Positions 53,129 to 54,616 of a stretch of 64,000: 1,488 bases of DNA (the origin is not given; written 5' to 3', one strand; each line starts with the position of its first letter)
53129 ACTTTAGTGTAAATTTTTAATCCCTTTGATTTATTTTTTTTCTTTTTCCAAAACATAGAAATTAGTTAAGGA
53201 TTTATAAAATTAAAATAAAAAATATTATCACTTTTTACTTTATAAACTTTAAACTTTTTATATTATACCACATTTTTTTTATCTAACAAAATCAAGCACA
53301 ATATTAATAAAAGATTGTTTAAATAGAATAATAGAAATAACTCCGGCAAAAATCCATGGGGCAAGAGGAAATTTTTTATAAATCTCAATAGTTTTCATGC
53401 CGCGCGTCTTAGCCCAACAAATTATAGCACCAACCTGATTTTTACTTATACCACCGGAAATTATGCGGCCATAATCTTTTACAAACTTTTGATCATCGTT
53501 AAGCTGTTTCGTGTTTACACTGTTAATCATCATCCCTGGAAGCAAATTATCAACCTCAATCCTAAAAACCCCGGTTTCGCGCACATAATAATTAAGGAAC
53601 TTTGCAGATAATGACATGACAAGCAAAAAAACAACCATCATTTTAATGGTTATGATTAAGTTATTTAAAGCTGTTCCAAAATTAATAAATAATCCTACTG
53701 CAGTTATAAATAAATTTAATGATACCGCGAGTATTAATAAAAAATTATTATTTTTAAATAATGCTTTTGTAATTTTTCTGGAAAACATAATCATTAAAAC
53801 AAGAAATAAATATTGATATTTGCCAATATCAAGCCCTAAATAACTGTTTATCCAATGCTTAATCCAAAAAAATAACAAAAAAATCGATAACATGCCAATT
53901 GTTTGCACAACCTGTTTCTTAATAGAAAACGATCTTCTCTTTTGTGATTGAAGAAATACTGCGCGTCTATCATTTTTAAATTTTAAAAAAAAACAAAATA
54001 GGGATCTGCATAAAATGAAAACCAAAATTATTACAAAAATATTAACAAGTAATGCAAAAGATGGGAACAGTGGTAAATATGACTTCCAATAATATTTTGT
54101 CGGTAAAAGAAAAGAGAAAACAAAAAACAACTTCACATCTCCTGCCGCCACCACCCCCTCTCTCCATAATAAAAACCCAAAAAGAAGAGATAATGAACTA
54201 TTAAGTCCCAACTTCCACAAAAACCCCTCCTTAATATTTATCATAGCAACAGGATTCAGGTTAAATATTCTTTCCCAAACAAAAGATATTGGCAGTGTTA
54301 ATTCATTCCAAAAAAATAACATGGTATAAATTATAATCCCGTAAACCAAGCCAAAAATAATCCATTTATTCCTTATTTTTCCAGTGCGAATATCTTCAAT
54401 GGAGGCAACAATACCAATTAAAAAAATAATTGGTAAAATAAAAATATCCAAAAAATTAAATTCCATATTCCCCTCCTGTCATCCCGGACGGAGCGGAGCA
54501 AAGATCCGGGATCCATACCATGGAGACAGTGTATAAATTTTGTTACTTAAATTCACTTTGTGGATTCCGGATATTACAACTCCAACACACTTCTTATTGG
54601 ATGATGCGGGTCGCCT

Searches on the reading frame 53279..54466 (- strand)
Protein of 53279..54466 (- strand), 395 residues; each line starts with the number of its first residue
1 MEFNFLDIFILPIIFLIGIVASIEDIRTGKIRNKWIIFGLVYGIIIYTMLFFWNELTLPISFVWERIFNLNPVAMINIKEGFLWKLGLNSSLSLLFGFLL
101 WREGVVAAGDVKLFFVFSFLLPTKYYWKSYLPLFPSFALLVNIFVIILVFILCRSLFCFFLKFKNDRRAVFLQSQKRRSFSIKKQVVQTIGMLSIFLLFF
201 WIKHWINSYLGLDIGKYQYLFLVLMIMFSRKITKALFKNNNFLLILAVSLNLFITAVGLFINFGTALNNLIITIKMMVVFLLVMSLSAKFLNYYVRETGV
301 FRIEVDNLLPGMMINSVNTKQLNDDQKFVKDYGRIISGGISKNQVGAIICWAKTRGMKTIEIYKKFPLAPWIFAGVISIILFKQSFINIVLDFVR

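Call 3: search_protein_families(library=pfam, proteins=[window:53279-54466:-], max_evalue=0.01)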
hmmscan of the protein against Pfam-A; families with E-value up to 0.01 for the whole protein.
window:53279-54466:- (395 aa): 1 family
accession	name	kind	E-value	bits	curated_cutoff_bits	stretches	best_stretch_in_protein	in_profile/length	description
PF01478.23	Peptidase_A24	-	7.6e-05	23.6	26.5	1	14-148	3-101/104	Type IV leader peptidase family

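Call 4: search_protein_families(library=ncbifam, proteins=[window:53279-54466:-], max_evalue=0.01)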
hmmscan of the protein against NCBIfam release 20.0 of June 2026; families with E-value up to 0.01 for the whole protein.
window:53279-54466:- (395 aa): 0 families

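Call 34: search_solved_structures(query=A3, max_evalue=1, show_alignments=1)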
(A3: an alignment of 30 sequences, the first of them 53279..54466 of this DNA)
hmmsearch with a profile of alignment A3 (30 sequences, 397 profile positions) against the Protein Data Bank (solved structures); distinct sequences matched with E-value up to 1: 0.

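Call 35: search_protein_families(library=pfam, alignment_id=A3, max_evalue=0.01)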
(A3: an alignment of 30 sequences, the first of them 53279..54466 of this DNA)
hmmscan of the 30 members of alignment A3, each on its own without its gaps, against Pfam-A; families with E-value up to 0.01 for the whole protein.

A. member 1, window:53279-54466:- (395 aa): 1 family
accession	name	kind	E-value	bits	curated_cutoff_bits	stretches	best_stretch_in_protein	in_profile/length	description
PF01478.23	Peptidase_A24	-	7.6e-05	23.6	26.5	1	14-148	3-101/104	Type IV leader peptidase family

B. families by the number of members that match (of 30 scanned): 1 family
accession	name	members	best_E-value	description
PF01478.23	Peptidase_A24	25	1.4e-07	Type IV leader peptidase family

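Call 40: find_homologous_proteins(query=window:53279-54466:-, max_evalue=0.00001)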
Query window:53279-54466:- (395 aa): 21 proteins with E <= 0.00001 among 8000 candidates.
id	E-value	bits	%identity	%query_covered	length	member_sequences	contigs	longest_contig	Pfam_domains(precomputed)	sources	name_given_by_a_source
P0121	5.3e-218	742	100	88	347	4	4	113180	-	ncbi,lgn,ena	-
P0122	1.1e-133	465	57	100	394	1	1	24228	-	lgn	-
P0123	2.6e-129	450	55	100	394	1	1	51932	-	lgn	-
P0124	7.5e-63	231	40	96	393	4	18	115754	-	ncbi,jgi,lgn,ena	-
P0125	2.6e-55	207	33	99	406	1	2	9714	-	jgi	-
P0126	5.4e-51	192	35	100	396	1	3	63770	-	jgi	-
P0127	4.2e-49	186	35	96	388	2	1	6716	-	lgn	-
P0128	3.5e-44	170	31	98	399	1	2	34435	-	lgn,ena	-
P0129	4.0e-42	163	33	96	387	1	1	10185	-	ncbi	-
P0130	3.9e-38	150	32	99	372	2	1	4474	-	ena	-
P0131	2.0e-35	141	30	99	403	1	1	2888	-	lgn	-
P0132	7.6e-31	126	29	98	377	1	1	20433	-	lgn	-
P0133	6.3e-27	113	33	74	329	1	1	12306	-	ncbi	-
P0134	3.0e-26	111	28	94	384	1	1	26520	-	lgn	-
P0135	8.3e-26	109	33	74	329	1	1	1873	PF01478.24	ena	-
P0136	2.4e-25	108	39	59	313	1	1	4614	PF01478.24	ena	-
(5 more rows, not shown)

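Call 57: predict_structure(alignment_id=A7)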
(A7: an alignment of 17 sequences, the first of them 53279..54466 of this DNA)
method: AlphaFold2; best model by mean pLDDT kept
length: 395 residues; sequences in the alignment: 17
mean_pLDDT: 82.1   pTM: 0.77
mean pLDDT of the five models: 82.1, 81.1, 80.5, 79.0, 77.8
residues with pLDDT >= 90: 86; 70-90: 268; 50-70: 34; < 50: 7
segments of 3 or more residues with pLDDT < 50: 73-75
pLDDT, mean of each block of 10 residues (from residue 1): 70 95 88 92 91 75 72 57 85 90 83 94 75 83 89 84 77 58 80 86 81 71 78 77 87 87 83 82 80 78 90 81 89 82 91 91 86 93 79 70
secondary structure, 60 per line:
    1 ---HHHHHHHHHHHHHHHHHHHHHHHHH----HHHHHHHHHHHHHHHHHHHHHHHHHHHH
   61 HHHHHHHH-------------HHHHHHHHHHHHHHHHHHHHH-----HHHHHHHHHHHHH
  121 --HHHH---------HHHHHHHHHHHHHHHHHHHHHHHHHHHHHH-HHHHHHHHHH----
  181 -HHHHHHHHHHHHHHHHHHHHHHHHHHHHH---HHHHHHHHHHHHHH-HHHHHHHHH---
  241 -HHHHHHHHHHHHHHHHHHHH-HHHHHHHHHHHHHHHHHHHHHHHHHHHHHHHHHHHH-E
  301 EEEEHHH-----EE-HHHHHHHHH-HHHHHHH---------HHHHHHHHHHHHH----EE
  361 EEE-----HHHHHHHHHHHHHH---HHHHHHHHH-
elements in order: H4-28 H33-68 H82-102 H108-120 H123-126 H136-165 H167-176 H182-210 H214-227 H229-237 H242-261 H263-298 E300-304 H316-324 H326-332 H342-354 E359-363 H369-382 H386-394

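Call 74: search_protein_families(library=padloc, proteins=[window:53279-54466:-], max_evalue=0.001)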
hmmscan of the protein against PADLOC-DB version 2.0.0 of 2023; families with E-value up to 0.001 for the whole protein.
window:53279-54466:- (395 aa): 0 families

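Call 110: search_protein_representatives(alignment_id=A7)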
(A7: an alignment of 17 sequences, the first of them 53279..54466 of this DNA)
Query: 17 sequences, 398 profile positions. Proteins with E-value up to 0.001 (for the whole library): 2072; up to 1e-10: 1381; up to 1e-30: 650. The best 150 are listed.
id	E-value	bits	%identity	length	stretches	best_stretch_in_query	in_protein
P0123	5.4e-135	467.2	-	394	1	2-398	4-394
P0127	5.5e-126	437.6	-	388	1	2-398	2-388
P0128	1.9e-125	435.8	-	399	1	3-394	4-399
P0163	9.2e-122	423.7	-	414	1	2-394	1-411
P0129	2.8e-119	415.5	-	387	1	2-397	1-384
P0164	1.4e-114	400.0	-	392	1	2-393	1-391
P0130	7.1e-113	394.4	-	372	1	2-397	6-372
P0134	3.5e-112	392.1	-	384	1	4-394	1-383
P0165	2.4e-108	379.5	-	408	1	2-397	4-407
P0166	1.8e-105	370.0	-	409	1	1-398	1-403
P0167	1.1e-104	367.4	-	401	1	4-398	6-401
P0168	3.6e-104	365.7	-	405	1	3-398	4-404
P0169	3.0e-102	359.4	-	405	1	2-398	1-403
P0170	4.9e-102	358.7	-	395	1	2-397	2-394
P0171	8.4e-102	357.9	-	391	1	2-395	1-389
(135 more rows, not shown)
